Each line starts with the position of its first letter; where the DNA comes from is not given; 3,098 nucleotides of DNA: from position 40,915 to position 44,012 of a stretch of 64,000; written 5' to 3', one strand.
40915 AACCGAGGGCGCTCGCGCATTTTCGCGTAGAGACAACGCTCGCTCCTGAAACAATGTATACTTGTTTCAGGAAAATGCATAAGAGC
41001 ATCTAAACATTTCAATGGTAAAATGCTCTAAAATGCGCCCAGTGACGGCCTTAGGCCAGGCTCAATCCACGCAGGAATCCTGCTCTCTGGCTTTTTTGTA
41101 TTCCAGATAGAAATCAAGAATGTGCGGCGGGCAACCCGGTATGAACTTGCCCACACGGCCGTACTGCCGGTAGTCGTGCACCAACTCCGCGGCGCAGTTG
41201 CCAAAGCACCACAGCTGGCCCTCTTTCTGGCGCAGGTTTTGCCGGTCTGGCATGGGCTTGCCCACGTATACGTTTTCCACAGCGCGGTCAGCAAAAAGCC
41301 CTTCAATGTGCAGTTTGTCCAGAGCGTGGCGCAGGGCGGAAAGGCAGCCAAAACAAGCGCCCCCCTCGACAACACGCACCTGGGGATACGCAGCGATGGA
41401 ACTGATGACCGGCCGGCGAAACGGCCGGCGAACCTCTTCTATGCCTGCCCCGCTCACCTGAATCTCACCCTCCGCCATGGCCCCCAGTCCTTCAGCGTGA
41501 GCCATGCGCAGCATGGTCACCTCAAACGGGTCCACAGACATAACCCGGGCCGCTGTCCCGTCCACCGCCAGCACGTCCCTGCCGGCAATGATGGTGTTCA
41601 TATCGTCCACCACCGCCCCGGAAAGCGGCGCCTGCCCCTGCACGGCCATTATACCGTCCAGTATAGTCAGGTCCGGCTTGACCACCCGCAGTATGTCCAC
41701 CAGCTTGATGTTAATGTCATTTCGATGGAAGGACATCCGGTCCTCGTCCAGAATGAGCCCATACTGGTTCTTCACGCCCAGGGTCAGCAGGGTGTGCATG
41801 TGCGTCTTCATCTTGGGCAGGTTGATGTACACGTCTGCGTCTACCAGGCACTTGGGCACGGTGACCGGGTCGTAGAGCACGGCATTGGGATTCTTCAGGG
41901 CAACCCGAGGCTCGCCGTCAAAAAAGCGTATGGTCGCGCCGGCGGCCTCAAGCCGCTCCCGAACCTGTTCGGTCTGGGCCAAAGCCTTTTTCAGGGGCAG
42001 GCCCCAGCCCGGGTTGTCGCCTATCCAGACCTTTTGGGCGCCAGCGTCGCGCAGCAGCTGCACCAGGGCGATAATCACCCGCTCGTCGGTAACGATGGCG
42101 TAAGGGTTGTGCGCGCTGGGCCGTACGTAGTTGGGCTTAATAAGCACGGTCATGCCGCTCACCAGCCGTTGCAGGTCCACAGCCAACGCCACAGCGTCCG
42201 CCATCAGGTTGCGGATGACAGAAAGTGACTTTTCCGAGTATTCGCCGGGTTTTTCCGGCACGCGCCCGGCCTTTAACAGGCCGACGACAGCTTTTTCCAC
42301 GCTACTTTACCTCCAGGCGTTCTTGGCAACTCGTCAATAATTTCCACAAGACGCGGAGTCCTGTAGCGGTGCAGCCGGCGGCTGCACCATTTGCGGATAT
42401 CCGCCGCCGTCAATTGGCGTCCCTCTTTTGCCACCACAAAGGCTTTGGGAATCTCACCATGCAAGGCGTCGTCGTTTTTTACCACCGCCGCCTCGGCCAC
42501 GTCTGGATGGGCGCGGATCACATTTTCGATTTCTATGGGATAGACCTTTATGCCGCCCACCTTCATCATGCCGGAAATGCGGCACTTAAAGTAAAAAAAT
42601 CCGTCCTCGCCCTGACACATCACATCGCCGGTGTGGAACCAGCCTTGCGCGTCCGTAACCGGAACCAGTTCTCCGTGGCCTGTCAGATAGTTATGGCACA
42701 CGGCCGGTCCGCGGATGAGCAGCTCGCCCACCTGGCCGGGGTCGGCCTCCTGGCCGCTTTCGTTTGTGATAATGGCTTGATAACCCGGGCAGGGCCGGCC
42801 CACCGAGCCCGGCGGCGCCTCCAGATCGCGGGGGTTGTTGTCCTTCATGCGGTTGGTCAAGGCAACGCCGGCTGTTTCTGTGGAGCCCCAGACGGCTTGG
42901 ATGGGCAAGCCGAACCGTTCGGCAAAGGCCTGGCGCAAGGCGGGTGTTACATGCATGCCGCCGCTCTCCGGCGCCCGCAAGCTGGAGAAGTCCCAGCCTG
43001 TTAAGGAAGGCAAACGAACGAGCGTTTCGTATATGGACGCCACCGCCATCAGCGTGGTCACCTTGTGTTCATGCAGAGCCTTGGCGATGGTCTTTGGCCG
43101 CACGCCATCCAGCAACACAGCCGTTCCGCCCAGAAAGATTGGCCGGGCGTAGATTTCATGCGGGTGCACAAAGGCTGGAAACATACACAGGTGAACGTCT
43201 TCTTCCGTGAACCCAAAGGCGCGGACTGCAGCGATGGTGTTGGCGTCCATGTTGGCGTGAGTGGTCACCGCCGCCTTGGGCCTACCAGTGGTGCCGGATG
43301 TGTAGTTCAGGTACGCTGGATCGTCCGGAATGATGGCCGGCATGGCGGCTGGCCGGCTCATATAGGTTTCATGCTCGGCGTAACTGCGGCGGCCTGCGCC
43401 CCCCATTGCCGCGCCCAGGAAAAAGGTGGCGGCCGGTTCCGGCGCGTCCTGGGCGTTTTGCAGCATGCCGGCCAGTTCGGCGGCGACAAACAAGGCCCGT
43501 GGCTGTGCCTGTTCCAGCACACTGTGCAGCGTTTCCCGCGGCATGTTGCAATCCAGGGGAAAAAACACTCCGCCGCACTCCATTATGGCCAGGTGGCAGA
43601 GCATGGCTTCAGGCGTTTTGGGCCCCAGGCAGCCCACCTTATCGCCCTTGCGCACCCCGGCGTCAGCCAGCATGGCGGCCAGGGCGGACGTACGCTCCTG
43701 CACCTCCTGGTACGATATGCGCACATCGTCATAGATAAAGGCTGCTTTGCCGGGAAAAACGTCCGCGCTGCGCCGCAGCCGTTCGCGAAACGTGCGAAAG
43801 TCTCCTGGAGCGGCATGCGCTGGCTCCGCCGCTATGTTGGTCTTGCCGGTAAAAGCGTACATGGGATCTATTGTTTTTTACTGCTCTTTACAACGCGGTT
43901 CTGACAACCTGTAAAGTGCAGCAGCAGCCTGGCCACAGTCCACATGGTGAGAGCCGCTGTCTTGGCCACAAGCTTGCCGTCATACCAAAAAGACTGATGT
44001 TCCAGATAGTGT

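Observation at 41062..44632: Priming transferase, carrier-less AMP-ligase and second DUF362 in one tight operon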

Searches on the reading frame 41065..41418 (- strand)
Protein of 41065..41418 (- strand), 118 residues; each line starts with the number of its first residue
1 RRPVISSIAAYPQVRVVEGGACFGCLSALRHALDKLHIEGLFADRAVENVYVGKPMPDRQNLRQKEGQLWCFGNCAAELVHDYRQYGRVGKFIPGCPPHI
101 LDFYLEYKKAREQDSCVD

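Call 33: search_protein_families(library=pfam, proteins=[window:41065-41418:-], max_evalue=5)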
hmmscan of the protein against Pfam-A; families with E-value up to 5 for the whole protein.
seq(118 aa): 1 family
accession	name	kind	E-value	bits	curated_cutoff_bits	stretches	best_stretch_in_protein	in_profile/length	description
PF17552.7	DUF5464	-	0.24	12.2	25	1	8-23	22-37/51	Family of unknown function (DUF5464)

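Call 52: predict_structure(alignment_id=A2)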
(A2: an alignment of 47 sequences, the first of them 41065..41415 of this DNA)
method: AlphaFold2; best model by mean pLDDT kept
length: 117 residues; sequences in the alignment: 47
mean_pLDDT: 81.8   pTM: 0.74
mean pLDDT of the five models: 81.8, 78.3, 76.1, 75.8, 75.8
residues with pLDDT >= 90: 34; 70-90: 63; 50-70: 19; < 50: 1
segments of 3 or more residues with pLDDT < 50: none
pLDDT, mean of each block of 10 residues (from residue 1): 76 89 90 91 82 75 76 83 70 83 90 77
secondary structure, 60 per line:
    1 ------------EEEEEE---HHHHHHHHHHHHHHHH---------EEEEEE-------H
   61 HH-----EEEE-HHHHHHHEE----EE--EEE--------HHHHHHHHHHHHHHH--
elements in order: E13-18 H22-37 E47-52 E68-71 H73-79 E90-92 H101-115
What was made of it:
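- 41065..41415 (-): C-terminal four-Cys domain (residues 296-412) with C316, C319, C369 and C390; probable single Fe-S or metal site. The tail-only AF2 model has pLDDT 82 and a beta-alpha-beta fold, with each Cys just after a strand (call 52).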

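Call 56: fold_search(model_id=the predicted structure, library=pdb)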
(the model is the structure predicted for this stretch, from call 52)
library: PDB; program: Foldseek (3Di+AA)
matches with E <= 10: 443; with E <= 0.001: 0
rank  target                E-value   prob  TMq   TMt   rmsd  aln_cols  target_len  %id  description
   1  9e0m_A                4.5e-02  0.92  0.51  0.11   6.5       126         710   10  CryoEM structure of holoenzyme of inducible Lysine decarboxylase from Hafnia alvei holoenzyme at 2.19 Angstrom resolut (released 2025-06-04)
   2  9e0o_A                6.2e-02  0.85  0.50  0.11   6.5       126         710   11  CryoEM structure of inducible Lysine decarboxylase from Hafnia alvei L-hydrazino-Lysine analog at 2.04 Angstrom resolu (released 2025-06-04)
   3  2pd2_A                2.3e-01  0.16  0.29  0.30   8.2       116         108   13  Crystal structure of (ST0148) conserved hypothetical from Sulfolobus Tokodaii Strain7 (released 2007-10-02)
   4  4upb_A                3.2e-01  0.54  0.51  0.11   6.2       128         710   15  Electron cryo-microscopy of the complex formed between the hexameric ATPase RavA and the decameric inducible decarboxy (released 2014-08-20)
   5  4hqk_B                3.2e-01  0.16  0.32  0.22   8.6       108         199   13  Crystal structure of Plasmodium falciparum TRAP, P4212 form (released 2012-12-26)
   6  4p0q_B                3.2e-01  0.06  0.18  0.10  12.7       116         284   10  Crystal structure of Human Mus81-Eme1 in complex with 5'-flap DNA (released 2014-05-28)
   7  7fee                  5.1e-01  0.30  0.44  0.14  10.0       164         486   10  Crystal structure of the allosteric modulator ZCZ011 binding to CP55940-bound cannabinoid receptor 1 (released 2022-06-15)
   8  6ldq_C                5.4e-01  0.20  0.39  0.28   7.7       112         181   12  Sucrose-phosphate synthase (tll1590)_27_220_406_426_from Thermosynechococcus elongatus (twinned) (released 2020-05-27)
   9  6ldq_B                5.8e-01  0.18  0.38  0.27   7.4       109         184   10  Sucrose-phosphate synthase (tll1590)_27_220_406_426_from Thermosynechococcus elongatus (twinned) (released 2020-05-27)
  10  6ldq_A                5.8e-01  0.18  0.38  0.27   7.4       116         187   11  Sucrose-phosphate synthase (tll1590)_27_220_406_426_from Thermosynechococcus elongatus (twinned) (released 2020-05-27)
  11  1jx7_A                5.8e-01  0.10  0.27  0.27   8.8       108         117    9  Crystal structure of ychN protein from E.coli (released 2002-09-07)
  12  3n75_A                8.0e-01  0.33  0.50  0.11   6.5       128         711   15  X-ray Crystal Structure of the Escherichia coli Inducible Lysine Decarboxylase LdcI (released 2011-02-16)
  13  7bb9                  8.0e-01  0.07  0.26  0.11  11.5       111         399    9  Crystal structure of Lugdulysin E242Q Y315F mutant (released 2022-07-13)
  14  4grd_A                8.6e-01  0.14  0.35  0.27  12.8       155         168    8  Crystal structure of Phosphoribosylaminoimidazole carboxylase catalytic subunit from Burkholderia cenocepacia J2315 (released 2012-09-12)
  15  5t0i_B                9.2e-01  0.02  0.16  0.08  12.9       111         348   14  Structural basis for dynamic regulation of the human 26S proteasome (released 2016-10-19)
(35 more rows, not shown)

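Call 65: search_protein_representatives(protein=window:41065-41415:-)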
Query: 117 residues. Proteins with E-value up to 0.001 (for the whole library): 37; up to 1e-10: 23; up to 1e-30: 2. The best 37 are listed.
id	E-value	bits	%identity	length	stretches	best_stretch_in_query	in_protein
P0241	7.3e-42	158.6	64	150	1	1-107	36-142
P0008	1.2e-38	148.1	60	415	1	1-108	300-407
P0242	4.4e-26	107.6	49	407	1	1-106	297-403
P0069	1.7e-25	105.7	45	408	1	1-107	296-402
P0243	2.5e-25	105.1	51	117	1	8-107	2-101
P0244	5.0e-23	97.7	49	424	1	1-103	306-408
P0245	5.5e-22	94.4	45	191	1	1-112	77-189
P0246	1.4e-21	93.0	43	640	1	1-114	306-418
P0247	3.7e-21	91.7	47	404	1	1-108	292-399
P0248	2.4e-20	89.1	56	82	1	38-109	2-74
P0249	3.9e-20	88.4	42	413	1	1-110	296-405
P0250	2.0e-19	86.1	43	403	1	1-104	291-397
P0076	6.0e-19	84.5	40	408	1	1-109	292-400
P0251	7.5e-19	84.2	42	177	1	1-107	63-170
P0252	2.5e-18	82.6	47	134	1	29-110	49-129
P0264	2.7e-09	53.4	34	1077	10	35-77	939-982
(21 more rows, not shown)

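Call 66: search_protein_families(library=pfam, proteins=[P0246, P0264], max_evalue=0.0001)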
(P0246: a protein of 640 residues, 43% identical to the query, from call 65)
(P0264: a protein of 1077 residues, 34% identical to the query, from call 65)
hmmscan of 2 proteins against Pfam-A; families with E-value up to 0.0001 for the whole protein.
P0246 (640 aa): 8 families
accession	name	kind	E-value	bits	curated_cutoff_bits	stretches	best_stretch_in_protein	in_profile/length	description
PF04015.17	DUF362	-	3.9e-41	141.8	24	1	52-255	1-200/200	Domain of unknown function (DUF362)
PF13847.12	Methyltransf_31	-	2.8e-16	59.9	27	1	453-568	3-122/145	Methyltransferase domain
PF13489.12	Methyltransf_23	-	9.5e-16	58.4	27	1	450-621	19-162/164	Methyltransferase domain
PF08241.18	Methyltransf_11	-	1.5e-14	54.8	21.2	1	458-552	1-95/95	Methyltransferase domain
PF13649.12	Methyltransf_25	-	3.7e-13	50.4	27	1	457-548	1-97/97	Methyltransferase domain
PF08242.18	Methyltransf_12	-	4.2e-13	50.3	30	1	458-550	1-98/98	Methyltransferase domain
PF01209.24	Ubie_methyltran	-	2.1e-08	34.3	20.1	1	437-558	31-158/233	ubiE/COQ5 methyltransferase family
PF08003.17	Methyltransf_9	-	2.8e-08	33.5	23.8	1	450-555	112-220/315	Protein of unknown function (DUF1698)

P0264 (1077 aa): 2 families
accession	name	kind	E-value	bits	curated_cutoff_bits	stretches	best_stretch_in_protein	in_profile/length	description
PF11834.13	KHA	-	1.3e-07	32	29.6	0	33-61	3-31/67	KHA, dimerisation domain of potassium ion channel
PF15845.10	NICE-1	-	3e-07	31.6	27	0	737-789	15-67/89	Cysteine-rich C-terminal 1 family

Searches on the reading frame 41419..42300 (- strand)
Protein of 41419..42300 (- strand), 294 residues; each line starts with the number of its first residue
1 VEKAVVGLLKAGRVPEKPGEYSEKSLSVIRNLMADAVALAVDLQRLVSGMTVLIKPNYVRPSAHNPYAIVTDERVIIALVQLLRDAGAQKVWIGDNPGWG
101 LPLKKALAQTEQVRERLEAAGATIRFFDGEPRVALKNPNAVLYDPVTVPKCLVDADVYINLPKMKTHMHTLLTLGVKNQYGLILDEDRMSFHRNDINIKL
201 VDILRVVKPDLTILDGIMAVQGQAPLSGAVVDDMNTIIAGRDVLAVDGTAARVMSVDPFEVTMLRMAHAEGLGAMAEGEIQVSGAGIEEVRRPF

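Call 33: search_protein_families(library=pfam, proteins=[window:41419-42300:-], max_evalue=5)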
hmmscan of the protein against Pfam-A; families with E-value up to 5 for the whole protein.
seq(294 aa): 1 family
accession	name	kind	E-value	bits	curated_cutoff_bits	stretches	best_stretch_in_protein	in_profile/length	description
PF04015.17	DUF362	-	1e-43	150.2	24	1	52-251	1-199/200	Domain of unknown function (DUF362)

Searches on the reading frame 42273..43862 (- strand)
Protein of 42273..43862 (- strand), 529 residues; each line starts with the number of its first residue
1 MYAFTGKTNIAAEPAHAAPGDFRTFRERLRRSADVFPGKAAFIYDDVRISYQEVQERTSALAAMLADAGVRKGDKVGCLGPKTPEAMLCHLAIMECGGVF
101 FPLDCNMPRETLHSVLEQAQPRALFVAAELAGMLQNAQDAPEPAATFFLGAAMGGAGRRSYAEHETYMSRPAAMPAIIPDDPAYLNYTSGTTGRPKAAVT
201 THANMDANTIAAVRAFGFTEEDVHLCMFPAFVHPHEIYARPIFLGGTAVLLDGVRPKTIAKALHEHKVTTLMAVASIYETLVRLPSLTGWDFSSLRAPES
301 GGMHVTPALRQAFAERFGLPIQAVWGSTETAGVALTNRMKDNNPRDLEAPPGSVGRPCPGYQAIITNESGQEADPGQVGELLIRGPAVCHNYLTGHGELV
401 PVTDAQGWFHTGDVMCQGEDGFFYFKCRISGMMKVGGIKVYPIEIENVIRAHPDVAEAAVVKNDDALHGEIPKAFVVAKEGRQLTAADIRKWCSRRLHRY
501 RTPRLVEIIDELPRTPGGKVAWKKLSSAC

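Call 4: search_protein_families(library=pfam, proteins=[window:42273-43862:-], max_evalue=0.001)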
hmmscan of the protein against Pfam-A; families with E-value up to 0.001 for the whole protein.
window:42273-43862:- (529 aa): 2 families
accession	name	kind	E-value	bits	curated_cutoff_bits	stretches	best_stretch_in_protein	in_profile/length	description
PF00501.34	AMP-binding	-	1.8e-77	261.1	29.9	1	29-393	1-384/384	AMP-binding enzyme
PF13193.12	AMP-binding_C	-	1.5e-20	74.3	24.5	1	444-519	1-76/76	AMP-binding enzyme C-terminal domain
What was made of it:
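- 42273..43862 (-): ANL-superfamily adenylate-forming ligase (acyl-CoA-synthetase-like), 529 aa. PF00501 plus PF13193 (call 4).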

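Call 5: search_protein_families(library=ncbifam, proteins=[window:42273-43862:-], max_evalue=0.001)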
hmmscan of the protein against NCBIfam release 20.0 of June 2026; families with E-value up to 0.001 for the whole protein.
window:42273-43862:- (529 aa): 106 families (the best 25 are shown)
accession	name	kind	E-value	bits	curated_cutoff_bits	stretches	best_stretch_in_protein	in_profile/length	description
NF004837.0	PRK06187.1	subfamily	1.7e-109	366.5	476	1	24-525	9-518/531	long-chain-fatty-acid--CoA ligase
NF006181.0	PRK08314.1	subfamily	2.1e-80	270.6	705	2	175-526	199-551/563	long-chain-fatty-acid--CoA ligase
NF006182.0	PRK08316.1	subfamily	2.1e-79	267.4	663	1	24-525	12-513/523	fatty acyl-CoA synthetase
NF004822.0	PRK06178.1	equivalog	2.5e-79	267.4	782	1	22-526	36-564/571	acyl-CoA synthetase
NF005801.1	PRK07656.1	equivalog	6.9e-77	259.2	657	1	26-525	4-499/500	FadD3 family acyl-CoA ligase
NF005307.0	PRK06839.1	equivalog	2.3e-76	257.4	748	1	32-526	11-490/496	o-succinylbenzoate--CoA ligase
NF005676.0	PRK07470.1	equivalog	7.1e-72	242.7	774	1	28-525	25-525/544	acyl-CoA synthetase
NF005702.0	PRK07514.1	subfamily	9e-72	242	558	1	44-523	25-494/506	malonyl-CoA synthase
NF005947.1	PRK08008.1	equivalog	6.8e-70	236.1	651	1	25-525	9-517/518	crotonobetaine/carnitine-CoA ligase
NF004808.0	PRK06155.1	equivalog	1.7e-69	234.5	722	1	8-526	6-519/542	ATP-dependent acyl-CoA ligase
TIGR02262.1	benz_CoA_lig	subfamily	1.7e-68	231.6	375.25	1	37-525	19-505/508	benzoate-CoA ligase family protein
NF006020.0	PRK08162.1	subfamily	6.6e-67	226.1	677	1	29-521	25-530/545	acyl-CoA synthetase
NF004114.0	PRK05605.1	equivalog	9.2e-67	225.6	766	2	172-525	213-565/575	long-chain-fatty-acid--CoA ligase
NF005463.0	PRK07059.1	subfamily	2.7e-66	224.2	869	2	176-525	200-552/557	long-chain-fatty-acid--CoA ligase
NF002966.0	PRK03640.1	equivalog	1e-65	222.2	556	1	27-527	6-478/483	o-succinylbenzoate--CoA ligase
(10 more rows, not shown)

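Call 24: search_solved_structures(query=window:42273-43862:-, max_evalue=1e-30, show_alignments=1)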
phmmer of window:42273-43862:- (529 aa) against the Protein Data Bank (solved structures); distinct sequences matched with E-value up to 1e-30: 99 (the best 60 are shown).
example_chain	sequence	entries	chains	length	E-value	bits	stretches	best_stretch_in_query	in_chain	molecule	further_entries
8wev_A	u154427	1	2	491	1.1e-54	189.3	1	33-521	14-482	Feruloyl-CoA Synthetase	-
8weu_A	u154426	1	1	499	1.1e-54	189.2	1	33-521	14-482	Fatty-acyl-CoA synthase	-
5ie0_A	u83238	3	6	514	4.5e-53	183.9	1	31-521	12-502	Oxalate--CoA ligase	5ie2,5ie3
8xjz_C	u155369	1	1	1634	5.4e-52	180.4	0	37-520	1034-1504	Peptide synthetase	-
8r2q_A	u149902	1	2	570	1.3e-50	175.9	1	27-522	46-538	Probable fatty-acid-CoA ligase FadD5 (Fatty-acid-CoA synthetase) (Fatty-acid-CoA synthase)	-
4fuq_A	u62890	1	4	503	1.8e-49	172.1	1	48-521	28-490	Malonyl CoA synthetase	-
4gxq_A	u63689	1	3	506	1.9e-49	172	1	48-520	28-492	Malonyl CoA synthetase, Benzoate-CoA ligase Chimeric protein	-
4fut_A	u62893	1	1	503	9.6e-49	169.7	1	48-520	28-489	Malonyl CoA synthetase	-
4gxr_A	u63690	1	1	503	1.2e-48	169.3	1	48-520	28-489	Malonyl CoA synthetase, Benzoate-CoA ligase Chimeric protein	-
4eat_A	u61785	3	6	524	3e-48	168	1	19-525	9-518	Benzoate-coenzyme A ligase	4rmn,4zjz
6mfy_A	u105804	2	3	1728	3.3e-48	167.9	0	30-525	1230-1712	Linear gramicidin synthase subunit A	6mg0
4rm3_A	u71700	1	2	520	3.8e-48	167.7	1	20-525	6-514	Benzoate-coenzyme A ligase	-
4rlf_A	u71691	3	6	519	3.9e-48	167.7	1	21-525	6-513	Benzoate-coenzyme A ligase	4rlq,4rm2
9be3_A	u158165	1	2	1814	4.1e-48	167.6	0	30-525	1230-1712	Linear gramicidin synthase subunit A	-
9be4_A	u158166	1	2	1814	4.1e-48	167.6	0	30-525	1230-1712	Linear gramicidin synthase subunit A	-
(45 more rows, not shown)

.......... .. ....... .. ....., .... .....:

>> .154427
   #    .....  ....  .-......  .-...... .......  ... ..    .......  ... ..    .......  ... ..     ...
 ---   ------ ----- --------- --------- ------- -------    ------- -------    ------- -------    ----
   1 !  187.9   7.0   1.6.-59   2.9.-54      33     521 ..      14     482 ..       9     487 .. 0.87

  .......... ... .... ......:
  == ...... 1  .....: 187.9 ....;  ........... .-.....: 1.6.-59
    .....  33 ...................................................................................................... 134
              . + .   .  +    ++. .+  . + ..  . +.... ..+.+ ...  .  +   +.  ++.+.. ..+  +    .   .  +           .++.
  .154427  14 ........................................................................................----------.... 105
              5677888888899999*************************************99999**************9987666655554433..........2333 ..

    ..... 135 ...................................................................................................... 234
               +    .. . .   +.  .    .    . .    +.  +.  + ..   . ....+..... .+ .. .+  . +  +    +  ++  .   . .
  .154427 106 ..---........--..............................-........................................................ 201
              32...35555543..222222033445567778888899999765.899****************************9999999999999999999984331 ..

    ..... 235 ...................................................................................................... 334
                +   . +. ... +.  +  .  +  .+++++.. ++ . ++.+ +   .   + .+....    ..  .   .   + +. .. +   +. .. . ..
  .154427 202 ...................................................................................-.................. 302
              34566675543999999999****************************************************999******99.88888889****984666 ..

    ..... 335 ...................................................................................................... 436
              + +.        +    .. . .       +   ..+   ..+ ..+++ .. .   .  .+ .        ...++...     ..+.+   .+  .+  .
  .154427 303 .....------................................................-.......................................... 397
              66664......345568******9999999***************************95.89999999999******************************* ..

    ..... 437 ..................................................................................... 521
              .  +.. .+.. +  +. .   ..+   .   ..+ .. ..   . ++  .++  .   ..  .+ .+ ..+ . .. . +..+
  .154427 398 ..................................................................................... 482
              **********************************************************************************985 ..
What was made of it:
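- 42273..43862 (-): The best PDB relatives are feruloyl-, oxalyl- and malonyl-CoA synthetases and FadD5, E 1e-54 to 1e-49 (call 24).
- Closest known: Free-standing ANL acyl-CoA synthetases. Same: Matches are full length, E 1e-54 to 1e-49 against solved CoA ligases (call 24).
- The ligase's nearest relatives are CoA ligases (calls 5, 24).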
